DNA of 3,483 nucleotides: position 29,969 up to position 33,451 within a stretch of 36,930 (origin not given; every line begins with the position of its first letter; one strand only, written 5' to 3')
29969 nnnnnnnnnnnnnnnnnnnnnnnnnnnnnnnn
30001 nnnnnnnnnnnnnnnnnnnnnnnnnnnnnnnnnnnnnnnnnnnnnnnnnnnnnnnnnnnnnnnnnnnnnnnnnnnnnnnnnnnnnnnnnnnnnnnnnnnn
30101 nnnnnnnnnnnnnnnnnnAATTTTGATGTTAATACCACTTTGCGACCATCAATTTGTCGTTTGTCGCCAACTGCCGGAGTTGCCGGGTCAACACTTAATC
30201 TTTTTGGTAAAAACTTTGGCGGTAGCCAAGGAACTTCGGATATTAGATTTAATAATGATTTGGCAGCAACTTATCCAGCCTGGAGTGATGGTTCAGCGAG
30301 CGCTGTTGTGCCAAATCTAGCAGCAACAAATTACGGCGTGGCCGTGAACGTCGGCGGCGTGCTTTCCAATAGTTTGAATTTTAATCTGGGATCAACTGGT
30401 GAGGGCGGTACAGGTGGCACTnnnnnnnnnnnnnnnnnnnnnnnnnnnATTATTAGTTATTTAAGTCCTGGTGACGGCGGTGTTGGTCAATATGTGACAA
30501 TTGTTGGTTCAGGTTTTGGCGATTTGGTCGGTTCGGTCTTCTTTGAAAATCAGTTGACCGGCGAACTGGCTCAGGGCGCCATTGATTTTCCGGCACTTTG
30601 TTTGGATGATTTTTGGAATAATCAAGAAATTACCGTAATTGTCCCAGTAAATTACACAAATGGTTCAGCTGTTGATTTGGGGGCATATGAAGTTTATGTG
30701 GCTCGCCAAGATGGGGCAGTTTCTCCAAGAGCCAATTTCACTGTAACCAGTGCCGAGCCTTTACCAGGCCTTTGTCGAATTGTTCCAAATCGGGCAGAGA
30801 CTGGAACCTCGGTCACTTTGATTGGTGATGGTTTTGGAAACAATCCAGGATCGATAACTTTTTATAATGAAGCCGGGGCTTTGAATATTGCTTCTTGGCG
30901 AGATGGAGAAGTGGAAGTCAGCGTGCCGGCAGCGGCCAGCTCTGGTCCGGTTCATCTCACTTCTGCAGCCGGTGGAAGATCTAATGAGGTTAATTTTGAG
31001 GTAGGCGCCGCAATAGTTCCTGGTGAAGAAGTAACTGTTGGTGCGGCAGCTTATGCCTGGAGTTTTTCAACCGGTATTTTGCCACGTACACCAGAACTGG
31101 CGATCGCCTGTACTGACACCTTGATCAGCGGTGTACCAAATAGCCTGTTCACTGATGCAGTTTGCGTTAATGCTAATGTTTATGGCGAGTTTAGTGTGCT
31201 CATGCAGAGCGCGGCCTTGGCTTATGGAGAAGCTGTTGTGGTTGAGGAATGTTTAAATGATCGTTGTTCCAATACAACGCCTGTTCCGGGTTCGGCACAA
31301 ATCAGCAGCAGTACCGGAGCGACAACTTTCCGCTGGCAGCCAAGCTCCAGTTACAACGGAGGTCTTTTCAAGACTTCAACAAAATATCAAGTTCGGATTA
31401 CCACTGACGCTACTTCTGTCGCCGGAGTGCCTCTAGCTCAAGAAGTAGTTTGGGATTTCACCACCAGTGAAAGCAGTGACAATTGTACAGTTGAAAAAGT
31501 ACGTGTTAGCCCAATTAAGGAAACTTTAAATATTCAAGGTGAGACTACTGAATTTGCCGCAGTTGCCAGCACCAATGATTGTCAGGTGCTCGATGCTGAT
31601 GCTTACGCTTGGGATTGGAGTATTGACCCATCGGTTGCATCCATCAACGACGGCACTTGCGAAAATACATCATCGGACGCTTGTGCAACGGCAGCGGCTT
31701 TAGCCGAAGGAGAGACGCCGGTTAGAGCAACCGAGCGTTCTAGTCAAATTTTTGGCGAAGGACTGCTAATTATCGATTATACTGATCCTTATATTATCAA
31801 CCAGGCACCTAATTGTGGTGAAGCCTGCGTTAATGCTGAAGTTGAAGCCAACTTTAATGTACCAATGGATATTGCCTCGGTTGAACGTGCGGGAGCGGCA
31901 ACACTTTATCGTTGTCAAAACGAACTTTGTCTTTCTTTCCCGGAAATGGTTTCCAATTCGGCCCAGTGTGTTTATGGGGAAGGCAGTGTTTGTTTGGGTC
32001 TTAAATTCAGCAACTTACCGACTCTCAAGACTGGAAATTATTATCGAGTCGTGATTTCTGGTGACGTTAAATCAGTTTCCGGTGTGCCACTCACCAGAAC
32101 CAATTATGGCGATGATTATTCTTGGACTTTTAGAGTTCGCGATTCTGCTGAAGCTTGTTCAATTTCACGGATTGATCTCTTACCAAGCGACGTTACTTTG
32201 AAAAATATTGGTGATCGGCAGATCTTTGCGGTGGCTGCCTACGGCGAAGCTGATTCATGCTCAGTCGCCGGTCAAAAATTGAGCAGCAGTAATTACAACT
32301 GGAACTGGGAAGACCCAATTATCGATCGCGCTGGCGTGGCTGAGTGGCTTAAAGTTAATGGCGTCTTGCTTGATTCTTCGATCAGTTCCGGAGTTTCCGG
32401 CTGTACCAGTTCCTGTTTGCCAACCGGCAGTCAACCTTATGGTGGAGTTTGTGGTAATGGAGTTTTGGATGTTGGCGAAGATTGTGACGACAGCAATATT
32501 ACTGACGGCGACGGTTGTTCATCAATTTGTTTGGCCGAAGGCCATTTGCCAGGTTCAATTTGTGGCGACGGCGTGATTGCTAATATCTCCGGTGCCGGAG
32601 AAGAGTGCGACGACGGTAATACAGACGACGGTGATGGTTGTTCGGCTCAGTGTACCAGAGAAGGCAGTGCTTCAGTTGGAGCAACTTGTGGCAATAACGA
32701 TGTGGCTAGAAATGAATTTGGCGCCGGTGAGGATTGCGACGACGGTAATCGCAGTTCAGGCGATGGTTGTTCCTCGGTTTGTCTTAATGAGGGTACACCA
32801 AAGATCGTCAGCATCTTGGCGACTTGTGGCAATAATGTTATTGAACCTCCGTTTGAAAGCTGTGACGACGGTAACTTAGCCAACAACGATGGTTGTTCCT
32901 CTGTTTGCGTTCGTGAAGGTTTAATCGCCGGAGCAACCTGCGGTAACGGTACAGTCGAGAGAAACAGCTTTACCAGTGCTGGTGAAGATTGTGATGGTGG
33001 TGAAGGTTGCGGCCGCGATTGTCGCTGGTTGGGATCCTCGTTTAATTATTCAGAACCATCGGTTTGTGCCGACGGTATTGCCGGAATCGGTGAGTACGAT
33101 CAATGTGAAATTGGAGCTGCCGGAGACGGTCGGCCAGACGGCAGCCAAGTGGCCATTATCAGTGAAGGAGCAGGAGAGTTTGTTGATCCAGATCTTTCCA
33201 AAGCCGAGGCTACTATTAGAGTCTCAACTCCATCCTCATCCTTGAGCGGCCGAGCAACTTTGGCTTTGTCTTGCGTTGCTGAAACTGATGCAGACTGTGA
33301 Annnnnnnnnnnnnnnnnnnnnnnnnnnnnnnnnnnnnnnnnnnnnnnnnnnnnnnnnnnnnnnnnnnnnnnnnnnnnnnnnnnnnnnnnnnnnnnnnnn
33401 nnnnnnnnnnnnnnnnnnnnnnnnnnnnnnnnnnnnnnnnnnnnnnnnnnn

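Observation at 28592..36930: Giant multidomain ORF invisible in the supplied ORF track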

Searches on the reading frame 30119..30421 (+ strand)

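Call 24: search_protein_families(library=pfam, proteins=[window:30119-30421:+], max_evalue=0.1)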
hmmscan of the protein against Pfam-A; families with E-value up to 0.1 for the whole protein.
window:30119-30421:+ (101 aa): 1 family
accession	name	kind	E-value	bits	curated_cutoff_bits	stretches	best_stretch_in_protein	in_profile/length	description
PF01833.30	TIG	-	4.8e-09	36.5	20.9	1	10-88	1-82/84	IPT/TIG domain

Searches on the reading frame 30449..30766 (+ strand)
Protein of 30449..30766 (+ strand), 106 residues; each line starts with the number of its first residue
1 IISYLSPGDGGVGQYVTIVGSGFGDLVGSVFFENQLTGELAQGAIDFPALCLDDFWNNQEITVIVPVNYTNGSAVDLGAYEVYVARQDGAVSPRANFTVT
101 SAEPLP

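Call 24: search_protein_families(library=pfam, proteins=[window:30449-30766:+], max_evalue=0.1)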
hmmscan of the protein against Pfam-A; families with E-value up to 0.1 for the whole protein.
window:30449-30766:+ (106 aa): 1 family
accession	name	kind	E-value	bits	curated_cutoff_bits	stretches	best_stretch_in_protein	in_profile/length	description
PF01833.30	TIG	-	0.015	15.7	20.9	1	2-69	3-60/84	IPT/TIG domain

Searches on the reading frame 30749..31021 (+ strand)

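Call 24: search_protein_families(library=pfam, proteins=[window:30749-31021:+], max_evalue=0.1)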
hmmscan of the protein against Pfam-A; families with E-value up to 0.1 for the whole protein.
window:30749-31021:+ (91 aa): 1 family
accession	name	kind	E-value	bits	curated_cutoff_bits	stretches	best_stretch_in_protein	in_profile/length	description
PF01833.30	TIG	-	3.5e-06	27.4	20.9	1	10-84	5-83/84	IPT/TIG domain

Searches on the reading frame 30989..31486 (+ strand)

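Call 24: search_protein_families(library=pfam, proteins=[window:30989-31486:+], max_evalue=0.1)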
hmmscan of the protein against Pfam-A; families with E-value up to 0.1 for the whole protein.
window:30989-31486:+ (166 aa): 2 families
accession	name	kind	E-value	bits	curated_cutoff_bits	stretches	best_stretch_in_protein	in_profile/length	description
PF13205.12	Big_5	-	5.5e-07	30.7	23.6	1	55-159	16-105/105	Bacterial Ig-like domain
PF02960.20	K1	-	0.098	13.2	27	0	87-119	10-42/120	K1 glycoprotein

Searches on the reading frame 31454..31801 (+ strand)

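Call 24: search_protein_families(library=pfam, proteins=[window:31454-31801:+], max_evalue=0.1)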
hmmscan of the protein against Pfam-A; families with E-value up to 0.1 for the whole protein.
window:31454-31801:+ (116 aa): 1 family
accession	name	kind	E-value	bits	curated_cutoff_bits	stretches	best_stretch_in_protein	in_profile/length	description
PF18705.7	DUF5643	-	0.046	14.1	34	1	7-47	13-54/115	Family of unknown function (DUF5643)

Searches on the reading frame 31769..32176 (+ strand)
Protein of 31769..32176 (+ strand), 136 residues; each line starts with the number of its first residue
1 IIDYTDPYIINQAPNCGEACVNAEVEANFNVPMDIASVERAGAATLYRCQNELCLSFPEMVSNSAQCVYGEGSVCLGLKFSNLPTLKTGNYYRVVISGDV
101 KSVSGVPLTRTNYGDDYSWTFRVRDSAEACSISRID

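Call 24: search_protein_families(library=pfam, proteins=[window:31769-32176:+], max_evalue=0.1)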
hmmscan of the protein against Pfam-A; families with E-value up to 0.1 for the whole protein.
window:31769-32176:+ (136 aa): 1 family
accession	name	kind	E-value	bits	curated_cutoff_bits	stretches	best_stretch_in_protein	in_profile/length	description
PF13205.12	Big_5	-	8.4e-05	23.7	23.6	1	4-122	2-104/105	Bacterial Ig-like domain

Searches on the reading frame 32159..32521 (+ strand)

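Call 26: search_protein_families(library=pfam, proteins=[window:32159-32521:+], max_evalue=0.1)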
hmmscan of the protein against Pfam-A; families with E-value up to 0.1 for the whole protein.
window:32159-32521:+ (121 aa): 1 family
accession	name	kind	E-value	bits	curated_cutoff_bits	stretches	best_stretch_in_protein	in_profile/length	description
PF13948.11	DUF4215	-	0.0016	19.1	27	1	97-121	20-44/47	Domain of unknown function (DUF4215)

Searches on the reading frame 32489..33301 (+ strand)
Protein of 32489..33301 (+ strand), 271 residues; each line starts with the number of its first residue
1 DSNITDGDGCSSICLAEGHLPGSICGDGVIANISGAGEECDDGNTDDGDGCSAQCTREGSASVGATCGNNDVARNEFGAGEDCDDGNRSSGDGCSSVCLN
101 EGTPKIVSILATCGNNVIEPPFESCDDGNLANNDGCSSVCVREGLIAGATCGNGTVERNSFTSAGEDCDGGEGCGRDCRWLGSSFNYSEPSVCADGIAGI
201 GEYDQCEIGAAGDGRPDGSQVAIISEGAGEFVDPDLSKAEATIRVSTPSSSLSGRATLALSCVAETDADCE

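Call 26: search_protein_families(library=pfam, proteins=[window:32489-33301:+], max_evalue=0.1)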
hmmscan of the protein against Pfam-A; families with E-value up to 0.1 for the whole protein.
window:32489-33301:+ (271 aa): 2 families
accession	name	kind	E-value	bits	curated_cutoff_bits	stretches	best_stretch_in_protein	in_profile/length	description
PF13948.11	DUF4215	-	5.9e-14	52.5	27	3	23-55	19-46/47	Domain of unknown function (DUF4215)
PF11272.13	DUF3072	-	0.031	14.6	27.5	1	212-245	11-47/56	Protein of unknown function (DUF3072)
